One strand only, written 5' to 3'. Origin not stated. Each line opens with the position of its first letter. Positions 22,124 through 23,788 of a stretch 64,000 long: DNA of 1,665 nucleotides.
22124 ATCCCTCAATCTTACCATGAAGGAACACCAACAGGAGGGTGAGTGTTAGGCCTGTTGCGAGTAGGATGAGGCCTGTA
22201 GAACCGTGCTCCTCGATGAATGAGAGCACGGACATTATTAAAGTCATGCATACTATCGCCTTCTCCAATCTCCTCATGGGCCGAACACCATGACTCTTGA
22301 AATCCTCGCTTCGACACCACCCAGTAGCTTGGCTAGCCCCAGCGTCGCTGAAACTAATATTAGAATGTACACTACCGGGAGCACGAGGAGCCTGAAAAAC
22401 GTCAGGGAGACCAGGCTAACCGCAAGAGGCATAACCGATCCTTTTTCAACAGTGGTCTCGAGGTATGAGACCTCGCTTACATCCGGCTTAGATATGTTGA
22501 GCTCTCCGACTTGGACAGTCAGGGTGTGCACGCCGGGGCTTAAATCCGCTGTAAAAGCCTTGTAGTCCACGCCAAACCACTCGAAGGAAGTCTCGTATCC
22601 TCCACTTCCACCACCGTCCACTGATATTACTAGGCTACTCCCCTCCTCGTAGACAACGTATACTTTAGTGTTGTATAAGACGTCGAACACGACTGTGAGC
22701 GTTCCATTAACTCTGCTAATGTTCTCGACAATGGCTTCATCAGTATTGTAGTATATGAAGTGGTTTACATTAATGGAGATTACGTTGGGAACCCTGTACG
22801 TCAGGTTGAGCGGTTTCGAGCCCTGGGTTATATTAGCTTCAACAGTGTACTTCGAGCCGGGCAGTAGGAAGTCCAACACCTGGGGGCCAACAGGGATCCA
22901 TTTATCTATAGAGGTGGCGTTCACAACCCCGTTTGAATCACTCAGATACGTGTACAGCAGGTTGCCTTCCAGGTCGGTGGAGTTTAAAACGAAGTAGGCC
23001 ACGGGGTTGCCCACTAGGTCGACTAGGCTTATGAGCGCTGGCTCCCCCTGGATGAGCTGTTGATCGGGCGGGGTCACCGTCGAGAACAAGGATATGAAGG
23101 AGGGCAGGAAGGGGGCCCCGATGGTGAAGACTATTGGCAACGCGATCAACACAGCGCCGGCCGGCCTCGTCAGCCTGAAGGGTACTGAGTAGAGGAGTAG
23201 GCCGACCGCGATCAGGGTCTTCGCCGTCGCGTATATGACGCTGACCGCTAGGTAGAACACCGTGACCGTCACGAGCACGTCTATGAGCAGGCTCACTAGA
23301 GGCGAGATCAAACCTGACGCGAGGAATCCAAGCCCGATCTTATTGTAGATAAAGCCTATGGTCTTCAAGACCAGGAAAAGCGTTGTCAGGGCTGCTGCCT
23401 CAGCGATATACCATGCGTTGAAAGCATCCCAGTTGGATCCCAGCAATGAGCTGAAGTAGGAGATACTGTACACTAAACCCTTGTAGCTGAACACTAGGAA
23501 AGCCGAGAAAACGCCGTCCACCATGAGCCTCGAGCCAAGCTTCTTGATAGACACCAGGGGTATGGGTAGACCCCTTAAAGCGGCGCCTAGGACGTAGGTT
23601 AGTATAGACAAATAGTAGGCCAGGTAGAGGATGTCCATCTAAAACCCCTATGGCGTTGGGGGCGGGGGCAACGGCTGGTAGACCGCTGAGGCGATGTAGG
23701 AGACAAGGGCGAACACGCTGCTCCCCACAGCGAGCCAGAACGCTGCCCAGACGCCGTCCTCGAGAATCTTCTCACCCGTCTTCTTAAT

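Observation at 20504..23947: Conjugation-like (Ced/VirB-type) membrane DNA-transfer module directly upstream of the ribosomal supercluster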

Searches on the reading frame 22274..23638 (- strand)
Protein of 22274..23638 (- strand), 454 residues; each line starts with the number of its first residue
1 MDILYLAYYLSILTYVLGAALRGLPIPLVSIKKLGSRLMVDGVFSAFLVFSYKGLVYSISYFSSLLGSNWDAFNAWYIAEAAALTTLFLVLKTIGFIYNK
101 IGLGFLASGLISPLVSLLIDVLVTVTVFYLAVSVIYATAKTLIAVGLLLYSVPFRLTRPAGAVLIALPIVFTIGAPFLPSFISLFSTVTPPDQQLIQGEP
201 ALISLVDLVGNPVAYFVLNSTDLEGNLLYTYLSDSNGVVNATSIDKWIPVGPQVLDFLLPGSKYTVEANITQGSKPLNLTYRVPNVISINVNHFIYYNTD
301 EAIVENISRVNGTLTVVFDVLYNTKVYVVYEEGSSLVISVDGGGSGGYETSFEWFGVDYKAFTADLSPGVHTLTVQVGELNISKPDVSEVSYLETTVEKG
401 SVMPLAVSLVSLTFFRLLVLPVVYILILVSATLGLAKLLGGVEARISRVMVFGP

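Call 3: search_protein_families(library=pfam, proteins=[window:22274-23638:-], max_evalue=1)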
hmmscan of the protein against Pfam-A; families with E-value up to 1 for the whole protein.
window:22274-23638:- (454 aa): 0 families

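Call 4: search_protein_families(library=ncbifam, proteins=[window:22274-23638:-], max_evalue=1)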
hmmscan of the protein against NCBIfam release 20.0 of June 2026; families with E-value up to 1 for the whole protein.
window:22274-23638:- (454 aa): 3 families
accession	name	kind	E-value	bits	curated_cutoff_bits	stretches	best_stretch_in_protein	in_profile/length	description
NF041796.2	Ced_CedA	equivalog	1.8e-39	135.9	330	2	2-186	6-192/259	DNA import protein CedA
NF053657.1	CedE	equivalog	5.1e-29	101.8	400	2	2-189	5-199/260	DNA-translocating protein CedE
NF041797.1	Ced_CedA1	equivalog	4.4e-10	39.5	100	1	2-62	11-71/75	DNA import protein CedA1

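Call 6: find_homologous_proteins(query=window:22274-23638:-)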
Query window:22274-23638:- (454 aa): 10 proteins with E <= 0.001 among 8000 candidates.
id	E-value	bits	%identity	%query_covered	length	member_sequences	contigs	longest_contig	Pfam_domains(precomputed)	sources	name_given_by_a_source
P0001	1.2e-272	923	97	100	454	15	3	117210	PF27251.1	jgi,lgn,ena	-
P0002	2.1e-258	876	92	100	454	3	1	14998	PF27251.1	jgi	-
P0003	1.8e-190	652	65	100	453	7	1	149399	PF27251.1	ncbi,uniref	ncbi:hypothetical protein [Thermogladius sp.]|uniref:hypothetical protein n=1 Tax=Thermogladius sp. 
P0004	4.0e-150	519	56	100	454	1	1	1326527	PF27251.1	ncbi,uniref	ncbi:hypothetical protein ACSU1N_02645 [Thermogladius sp. 4427co]|uniref:hypothetical protein n=1 Ta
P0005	2.3e-117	411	45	99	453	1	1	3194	PF27251.1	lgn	-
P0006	2.8e-69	252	38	100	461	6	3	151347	PF27251.1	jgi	-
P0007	1.3e-63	234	35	100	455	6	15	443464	PF27251.1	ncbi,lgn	ncbi:MAG: hypothetical protein QXP72_02760 [Desulfurococcaceae archaeon]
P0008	1.5e-63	234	35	99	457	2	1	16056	PF27251.1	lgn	-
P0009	2.5e-62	230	34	100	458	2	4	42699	PF27251.1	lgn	-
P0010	1.3e-61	227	35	99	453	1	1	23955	PF27251.1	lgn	-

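Call 15: search_protein_representatives(protein=window:22274-23638:-)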
Query: 454 residues. Proteins with E-value up to 0.001 (for the whole library): 161; up to 1e-10: 113; up to 1e-30: 29. The best 150 are listed.
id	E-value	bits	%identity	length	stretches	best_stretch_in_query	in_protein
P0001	3.8e-273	922.5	97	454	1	1-454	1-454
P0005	7.2e-118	410.9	45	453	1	1-452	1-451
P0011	1.1e-72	262.0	36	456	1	3-451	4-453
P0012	4.4e-72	260.0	35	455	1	2-450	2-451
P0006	8.9e-70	252.4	39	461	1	2-453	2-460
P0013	5.1e-68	246.6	37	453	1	1-452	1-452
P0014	5.9e-67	243.1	34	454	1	1-451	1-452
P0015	8.5e-66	239.3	35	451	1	1-452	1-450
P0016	8.8e-65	236.0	35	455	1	1-450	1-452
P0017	3.4e-63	230.7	34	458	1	1-451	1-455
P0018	1.1e-61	225.8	35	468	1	3-445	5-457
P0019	1.1e-60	222.5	33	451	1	1-451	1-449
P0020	1.9e-54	201.9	33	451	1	1-449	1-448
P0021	1.0e-53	199.5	34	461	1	2-453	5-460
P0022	6.0e-53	197.0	34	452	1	3-451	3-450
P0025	3.2e-37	145.2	37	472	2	3-251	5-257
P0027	6.5e-35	137.5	36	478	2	3-200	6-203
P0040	9.0e-29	117.3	33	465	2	2-217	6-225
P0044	4.9e-27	111.6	33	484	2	2-266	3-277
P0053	4.2e-25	105.2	33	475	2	3-240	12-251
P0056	9.3e-25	104.1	32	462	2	2-249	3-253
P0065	2.1e-22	96.4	34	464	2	5-250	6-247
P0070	1.5e-21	93.5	32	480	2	3-222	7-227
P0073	8.8e-21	91.0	32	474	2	5-250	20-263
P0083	1.6e-18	83.5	34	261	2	3-183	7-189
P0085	3.3e-18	82.5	37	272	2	2-185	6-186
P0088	6.5e-18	81.5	32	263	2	3-191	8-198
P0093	1.9e-17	80.0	33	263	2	3-184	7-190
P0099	2.1e-16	76.6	32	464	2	3-248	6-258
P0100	5.5e-16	75.2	32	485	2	2-194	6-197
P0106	5.6e-15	71.9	32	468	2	2-192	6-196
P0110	8.6e-14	68.0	31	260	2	2-183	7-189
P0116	2.6e-12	63.1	31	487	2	2-186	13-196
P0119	5.7e-11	58.7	34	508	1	3-195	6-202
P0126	6.9e-10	55.1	33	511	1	3-186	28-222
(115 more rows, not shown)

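Call 22: find_related_loci(query=A2, collection=genome_contigs, flank=8000)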
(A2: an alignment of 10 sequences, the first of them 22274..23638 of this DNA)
Query A2 (454 aa) in genome_contigs; peptide patterns used: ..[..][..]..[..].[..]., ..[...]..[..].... (x = any residue, [..] = any of these).
100 stretches matched a pattern; 37 encode a relative of the query (tblastn E <= 1e-3); 37 distinct loci.
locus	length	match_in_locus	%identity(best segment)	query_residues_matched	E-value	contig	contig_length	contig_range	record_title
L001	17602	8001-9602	92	1-454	0e+0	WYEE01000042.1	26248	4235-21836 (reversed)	MAG: Thermogladius sp. isolate EvPrim.Bin3 NODE_164_length_26248_cov_28.9571, whole genome shotgun sequence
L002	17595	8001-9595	64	1-454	0e+0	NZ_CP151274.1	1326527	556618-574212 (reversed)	Thermogladius sp. KZ2Tp1 chromosome, complete genome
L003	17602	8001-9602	55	1-454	3e-154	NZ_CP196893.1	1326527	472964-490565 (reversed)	Thermogladius sp. 4427co chromosome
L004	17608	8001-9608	35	3-451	3e-76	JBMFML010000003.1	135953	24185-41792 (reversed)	MAG: Desulfurococcaceae archaeon isolate KM4337-20 NODE_3_length_135953_cov_6.190876, whole genome shotgun sequence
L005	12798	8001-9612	36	1-451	3e-76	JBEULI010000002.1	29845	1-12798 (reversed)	MAG: Desulfurococcaceae archaeon isolate KC_011 contig2, whole genome shotgun sequence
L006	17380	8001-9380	38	1-453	2e-74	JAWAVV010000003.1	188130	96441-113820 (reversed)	MAG: Desulfurococcaceae archaeon isolate ZMQR_201912_bins_1 ZMQR_201912_bins_1_scaffold_3, whole genome shotgun sequence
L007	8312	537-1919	37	1-453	3e-74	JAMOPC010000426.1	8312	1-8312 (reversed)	MAG: Desulfurococcales archaeon isolate 4559-240_metabat1_scaf2bin.015 4559-240_scaffold_4885_c1, whole genome shotgun s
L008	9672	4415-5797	37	1-453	1e-72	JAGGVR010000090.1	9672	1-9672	MAG: Staphylothermus sp. isolate AUK105 PB_MBMC_059_c_000000000083, whole genome shotgun sequence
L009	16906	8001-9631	36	1-451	3e-72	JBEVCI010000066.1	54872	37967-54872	MAG: Thermoprotei archaeon isolate 2_1_SS_W3_F1_Bin002_Water NODE_89_length_54917_cov_13.300007, whole genome shotgun se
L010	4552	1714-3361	34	1-451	1e-69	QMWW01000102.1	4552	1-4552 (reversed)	MAG: Thermoprotei archaeon isolate B50_G16 B50_Guay16_scaffold_22082, whole genome shotgun sequence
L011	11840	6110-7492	35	1-453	2e-69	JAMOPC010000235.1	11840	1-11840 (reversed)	MAG: Desulfurococcales archaeon isolate 4559-240_metabat1_scaf2bin.015 4559-240_scaffold_2952_c1, whole genome shotgun s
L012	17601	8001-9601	35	1-453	6e-69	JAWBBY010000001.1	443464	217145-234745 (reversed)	MAG: Desulfurococcaceae archaeon isolate GMQP_201705_bins_42 GMQP_201705_bins_42_scaffold_1, whole genome shotgun sequen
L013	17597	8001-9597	34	1-448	7e-68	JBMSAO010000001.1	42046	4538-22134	MAG: Desulfurococcaceae archaeon isolate Desulfurococcaceae-CON-C-r01 Desulfurococcaceae-CON-C-r01_k141_186483, whole ge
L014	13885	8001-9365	34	2-446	2e-65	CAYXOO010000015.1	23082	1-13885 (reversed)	MAG TPA_asm: uncultured Desulfurococcaceae archaeon isolate SRP141559_co1_255 genome assembly, contig: NODE_990_length_2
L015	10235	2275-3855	36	1-451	3e-65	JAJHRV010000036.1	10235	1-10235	MAG: Thermosphaera sp. isolate Bin P8 scaffold_415_c1, whole genome shotgun sequence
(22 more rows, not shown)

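Call 29: predict_structure(alignment_id=A1)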
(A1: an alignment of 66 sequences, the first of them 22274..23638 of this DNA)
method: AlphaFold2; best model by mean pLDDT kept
length: 454 residues; sequences in the alignment: 66
mean_pLDDT: 93.4   pTM: 0.74
mean pLDDT of the five models: 93.4, 92.6, 92.5, 92.0, 91.6
residues with pLDDT >= 90: 392; 70-90: 42; 50-70: 20; < 50: 0
segments of 3 or more residues with pLDDT < 50: none
pLDDT, mean of each block of 10 residues (from residue 1): 94 98 96 95 95 97 97 96 93 91 92 95 97 98 98 95 98 97 83 72 97 98 96 97 92 97 96 89 96 96 97 96 97 96 88 98 97 96 97 86 83 93 97 95 66 62
secondary structure, 60 per line:
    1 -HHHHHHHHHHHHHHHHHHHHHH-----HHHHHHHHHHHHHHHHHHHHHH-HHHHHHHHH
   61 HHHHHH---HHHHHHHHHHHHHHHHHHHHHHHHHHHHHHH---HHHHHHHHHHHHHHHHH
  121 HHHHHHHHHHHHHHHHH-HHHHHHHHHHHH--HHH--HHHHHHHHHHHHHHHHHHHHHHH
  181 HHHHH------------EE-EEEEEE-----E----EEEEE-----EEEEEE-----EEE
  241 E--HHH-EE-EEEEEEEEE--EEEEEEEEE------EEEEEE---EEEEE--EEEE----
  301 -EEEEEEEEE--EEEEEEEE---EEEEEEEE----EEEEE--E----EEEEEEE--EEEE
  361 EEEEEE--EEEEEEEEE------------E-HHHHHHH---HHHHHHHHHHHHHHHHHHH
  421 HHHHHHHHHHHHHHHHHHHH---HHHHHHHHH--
elements in order: H2-23 H29-50 H52-66 H70-100 H104-137 H139-150 H158-185 E201-206 E217-221 E227-232 E238-241 E251-259 E262-270 E277-282 E286-290 E293-296 E302-310 E313-320 E324-331 E336-340 E348-354 E357-366 E369-377 H392-398 H402-440 H444-452

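Call 35: fold_search(model_id=the predicted structure, library=pdb)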
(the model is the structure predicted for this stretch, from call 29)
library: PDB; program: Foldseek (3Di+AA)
matches with E <= 10: 431; with E <= 0.001: 1
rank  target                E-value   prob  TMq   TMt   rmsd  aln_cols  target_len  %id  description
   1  7xdi_F                4.0e-04  0.87  0.14  0.14  37.5       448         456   13  Tail structure of bacteriophage SSV19 (released 2022-08-10)
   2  6fb3_A                1.1e-03  0.97  0.13  0.04  18.3       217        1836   12  Teneurin 2 Partial Extracellular Domain (released 2018-03-28)
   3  3rkp_B                1.6e-03  0.99  0.18  0.22  13.9       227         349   13  Crystal structure of BcpA*(D312A), the major pilin subunit of Bacillus cereus (released 2012-05-30)
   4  4wrl_C                2.9e-03  0.60  0.09  0.13  17.7       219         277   10  Structure of the human CSF-1:CSF-1R complex (released 2015-08-12)
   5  3wir_A                2.9e-03  0.44  0.09  0.06  23.5       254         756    8  Crystal structure of kojibiose phosphorylase complexed with glucose (released 2014-02-05)
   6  3kpt_B                3.0e-03  0.99  0.17  0.21  14.2       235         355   11  Crystal structure of BcpA, the major pilin subunit of Bacillus cereus (released 2009-11-24)
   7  3kpt_A                3.5e-03  0.99  0.16  0.20  14.9       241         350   10  Crystal structure of BcpA, the major pilin subunit of Bacillus cereus (released 2009-11-24)
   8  4wrl_A                5.5e-03  0.60  0.09  0.14  17.2       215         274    9  Structure of the human CSF-1:CSF-1R complex (released 2015-08-12)
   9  9h6g_B                6.3e-03  0.99  0.14  0.08  13.3       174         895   10  Inactive Bacteroides ovatus GH98 endoxylanase E361A in complex with arabino-xylooligosaccharide (released 2025-11-05)
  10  4dkd_C                7.3e-03  0.54  0.09  0.14  17.4       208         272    9  Crystal Structure of Human Interleukin-34 Bound to Human CSF-1R (released 2012-04-11)
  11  3wiq_A                7.7e-03  0.25  0.09  0.06  23.0       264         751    9  Crystal structure of kojibiose phosphorylase complexed with kojibiose (released 2014-02-05)
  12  4exp_X                8.1e-03  0.51  0.10  0.15  19.4       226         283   11  Structure of mouse Interleukin-34 in complex with mouse FMS (released 2012-05-30)
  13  3rkp_A                8.5e-03  0.97  0.17  0.22  13.4       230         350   10  Crystal structure of BcpA*(D312A), the major pilin subunit of Bacillus cereus (released 2012-05-30)
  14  3qva_B                1.1e-02  1.00  0.16  0.58   4.0        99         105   13  Structure of Klebsiella pneumoniae 5-hydroxyisourate hydrolase (released 2011-08-24)
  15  2h0e_B                1.1e-02  1.00  0.14  0.48   5.4       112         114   16  Crystal Structure of PucM in the absence of substrate (released 2006-06-27)
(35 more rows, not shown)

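Call 41: search_solved_structures(query=A1, max_evalue=10)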
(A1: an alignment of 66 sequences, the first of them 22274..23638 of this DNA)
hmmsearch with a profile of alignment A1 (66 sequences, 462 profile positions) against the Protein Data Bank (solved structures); distinct sequences matched with E-value up to 10: 20.
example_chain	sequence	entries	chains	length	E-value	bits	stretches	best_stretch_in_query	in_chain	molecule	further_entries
8dfu_B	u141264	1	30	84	2.2e-09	40.1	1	5-68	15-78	Pilin protein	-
4uid_A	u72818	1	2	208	0.25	13.5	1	200-390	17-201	SURFACE LAYER PROTEIN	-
9vbz_A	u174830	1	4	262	0.33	13.1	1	316-395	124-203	Flt3 receptor-interacting lectin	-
4uie_A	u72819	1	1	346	0.52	12.4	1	200-247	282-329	SURFACE LAYER PROTEIN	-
8wb4_E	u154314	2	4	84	0.75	11.9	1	413-453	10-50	Cytochrome b559 subunit alpha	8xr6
9vbx_A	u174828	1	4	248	0.82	11.8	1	314-395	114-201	Flt3 receptor-interacting lectin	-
2x5p_A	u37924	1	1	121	0.97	11.6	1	187-280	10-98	FIBRONECTIN BINDING PROTEIN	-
9vby_A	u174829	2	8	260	1.1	11.4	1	314-395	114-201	Flt3 receptor-interacting lectin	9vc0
9vbw_A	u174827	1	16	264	1.1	11.4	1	309-395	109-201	Flt3 receptor-interacting lectin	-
6izt_A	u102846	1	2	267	1.1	11.4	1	317-400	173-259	Outer membrane protein assembly factor BamA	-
5ftx_A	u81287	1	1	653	1.1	11.4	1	200-247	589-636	SURFACE LAYER PROTEIN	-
7k01_1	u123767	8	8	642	1.2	11.2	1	210-388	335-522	General transcription and DNA repair factor IIH subunit TFB1 | TFB1 isoform 1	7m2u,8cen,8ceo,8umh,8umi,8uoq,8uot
7k04_1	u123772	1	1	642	1.2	11.2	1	210-388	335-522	General transcription and DNA repair factor IIH subunit TFB1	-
7o4i_1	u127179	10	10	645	1.2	11.2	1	210-388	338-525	General transcription and DNA repair factor IIH subunit TFB1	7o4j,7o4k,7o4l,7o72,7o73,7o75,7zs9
3jb4_B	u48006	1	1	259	1.2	11.2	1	210-315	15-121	VP0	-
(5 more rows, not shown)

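Call 43: find_homologous_proteins(query=A3, max_evalue=0.001)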
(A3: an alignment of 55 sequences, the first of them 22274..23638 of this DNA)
Query A3 (55 sequences) (454 aa, profile of the alignment): 14 proteins with E <= 0.001 among 8000 candidates.
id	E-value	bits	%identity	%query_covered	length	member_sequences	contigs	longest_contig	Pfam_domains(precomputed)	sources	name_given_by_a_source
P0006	4.5e-122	427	38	100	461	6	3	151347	PF27251.1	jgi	-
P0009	4.0e-116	407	34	100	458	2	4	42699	PF27251.1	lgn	-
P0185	9.2e-112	393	38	100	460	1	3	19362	PF27251.1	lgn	-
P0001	1.2e-111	392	97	100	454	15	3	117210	PF27251.1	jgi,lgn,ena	-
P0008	2.2e-111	392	35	99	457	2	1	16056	PF27251.1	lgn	-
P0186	3.0e-111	391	36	98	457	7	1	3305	PF27251.1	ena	-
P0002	1.2e-110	389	92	100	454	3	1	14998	PF27251.1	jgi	-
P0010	4.2e-110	387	35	99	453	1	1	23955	PF27251.1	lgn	-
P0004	1.5e-107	379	56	100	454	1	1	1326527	PF27251.1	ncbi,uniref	ncbi:hypothetical protein ACSU1N_02645 [Thermogladius sp. 4427co]|uniref:hypothetical protein n=1 Ta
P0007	1.1e-106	376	35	100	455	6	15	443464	PF27251.1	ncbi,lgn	ncbi:MAG: hypothetical protein QXP72_02760 [Desulfurococcaceae archaeon]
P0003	3.4e-103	365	65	100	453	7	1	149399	PF27251.1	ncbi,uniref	ncbi:hypothetical protein [Thermogladius sp.]|uniref:hypothetical protein n=1 Tax=Thermogladius sp. 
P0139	1.1e-100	356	26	60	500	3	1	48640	PF27251.1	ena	-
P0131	1.2e-84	304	25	98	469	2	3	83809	PF27251.1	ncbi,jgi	jgi:hypothetical protein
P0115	1.2e-79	287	36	40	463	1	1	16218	PF27251.1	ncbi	-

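Call 44: list_cluster_members(proteins=[P0083, P0085, P0088, P0093, P0110, P0025, P0044, P0100, P0119, P0126])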
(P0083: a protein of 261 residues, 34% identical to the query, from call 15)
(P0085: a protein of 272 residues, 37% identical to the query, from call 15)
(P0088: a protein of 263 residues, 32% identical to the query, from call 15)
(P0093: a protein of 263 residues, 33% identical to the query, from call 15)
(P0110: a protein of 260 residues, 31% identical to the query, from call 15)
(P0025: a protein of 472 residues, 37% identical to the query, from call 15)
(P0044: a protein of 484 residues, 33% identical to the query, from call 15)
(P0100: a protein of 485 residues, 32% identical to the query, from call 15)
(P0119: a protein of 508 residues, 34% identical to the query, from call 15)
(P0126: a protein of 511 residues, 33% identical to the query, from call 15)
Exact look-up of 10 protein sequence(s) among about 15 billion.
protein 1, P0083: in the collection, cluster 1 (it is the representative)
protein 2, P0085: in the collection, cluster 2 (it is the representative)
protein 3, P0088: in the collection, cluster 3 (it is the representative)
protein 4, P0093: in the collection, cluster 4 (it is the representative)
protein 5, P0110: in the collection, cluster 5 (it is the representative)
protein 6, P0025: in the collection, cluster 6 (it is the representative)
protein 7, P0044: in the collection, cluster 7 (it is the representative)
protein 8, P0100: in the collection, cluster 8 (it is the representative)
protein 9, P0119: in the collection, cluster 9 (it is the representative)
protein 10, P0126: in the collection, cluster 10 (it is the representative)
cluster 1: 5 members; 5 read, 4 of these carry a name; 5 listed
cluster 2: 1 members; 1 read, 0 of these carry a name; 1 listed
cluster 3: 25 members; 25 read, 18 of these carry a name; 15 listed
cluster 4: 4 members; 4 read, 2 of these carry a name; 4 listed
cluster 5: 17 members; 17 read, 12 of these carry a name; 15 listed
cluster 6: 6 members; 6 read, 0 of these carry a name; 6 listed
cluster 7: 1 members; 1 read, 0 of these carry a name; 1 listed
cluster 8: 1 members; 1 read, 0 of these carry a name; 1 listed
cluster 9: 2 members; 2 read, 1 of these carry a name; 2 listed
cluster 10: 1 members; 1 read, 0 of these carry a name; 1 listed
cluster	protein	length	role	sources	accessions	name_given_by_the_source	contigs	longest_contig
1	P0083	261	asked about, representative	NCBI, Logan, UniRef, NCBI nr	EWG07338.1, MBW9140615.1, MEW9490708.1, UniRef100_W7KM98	MAG: hypothetical protein ASUL_05076 [Candidatus Aramenus sulfurataquae] | Uncharacterized protein n=2 Tax=Candidatus Aramenus sulfurataquae TaxID=1326980 ...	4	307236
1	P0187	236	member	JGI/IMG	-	hypothetical protein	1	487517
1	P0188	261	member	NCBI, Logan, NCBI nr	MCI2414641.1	MAG: hypothetical protein MPF33_05230 [Candidatus Aramenus sp.] | hypothetical protein [Candidatus Aramenus sp.]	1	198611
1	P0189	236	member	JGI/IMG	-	hypothetical protein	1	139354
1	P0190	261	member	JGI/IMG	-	-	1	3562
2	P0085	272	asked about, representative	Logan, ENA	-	-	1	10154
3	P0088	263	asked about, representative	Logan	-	-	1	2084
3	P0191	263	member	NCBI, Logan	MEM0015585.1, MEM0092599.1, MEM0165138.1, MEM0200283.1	MAG: DNA import protein CedA [Saccharolobus sp.]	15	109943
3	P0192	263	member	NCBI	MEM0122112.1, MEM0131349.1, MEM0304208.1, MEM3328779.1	MAG: DNA import protein CedA [Saccharolobus sp.]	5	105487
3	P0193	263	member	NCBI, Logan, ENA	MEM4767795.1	MAG: DNA import protein CedA [Saccharolobus sp.]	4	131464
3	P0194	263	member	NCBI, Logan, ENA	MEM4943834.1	MAG: DNA import protein CedA [Saccharolobus sp.]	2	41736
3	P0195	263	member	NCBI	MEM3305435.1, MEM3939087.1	MAG: DNA import protein CedA [Saccharolobus sp.]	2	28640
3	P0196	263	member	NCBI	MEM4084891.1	MAG: DNA import protein CedA [Saccharolobus sp.]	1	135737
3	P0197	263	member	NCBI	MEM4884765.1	MAG: DNA import protein CedA [Saccharolobus sp.]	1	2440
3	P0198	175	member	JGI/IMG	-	hypothetical protein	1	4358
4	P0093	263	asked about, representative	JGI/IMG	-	hypothetical protein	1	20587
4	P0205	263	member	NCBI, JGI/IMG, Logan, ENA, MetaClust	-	hypothetical protein | \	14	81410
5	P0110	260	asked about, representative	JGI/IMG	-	-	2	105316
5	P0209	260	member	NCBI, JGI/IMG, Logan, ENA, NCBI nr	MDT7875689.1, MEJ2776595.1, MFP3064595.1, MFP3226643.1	MAG: DNA import protein CedA [Sulfolobaceae archaeon] | hypothetical protein | DNA import protein CedA [Sulfolobaceae archaeon]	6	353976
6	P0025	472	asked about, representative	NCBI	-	-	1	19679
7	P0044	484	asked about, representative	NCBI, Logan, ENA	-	-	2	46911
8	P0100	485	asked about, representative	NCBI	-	-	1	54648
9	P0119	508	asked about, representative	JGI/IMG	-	-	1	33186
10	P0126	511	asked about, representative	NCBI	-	-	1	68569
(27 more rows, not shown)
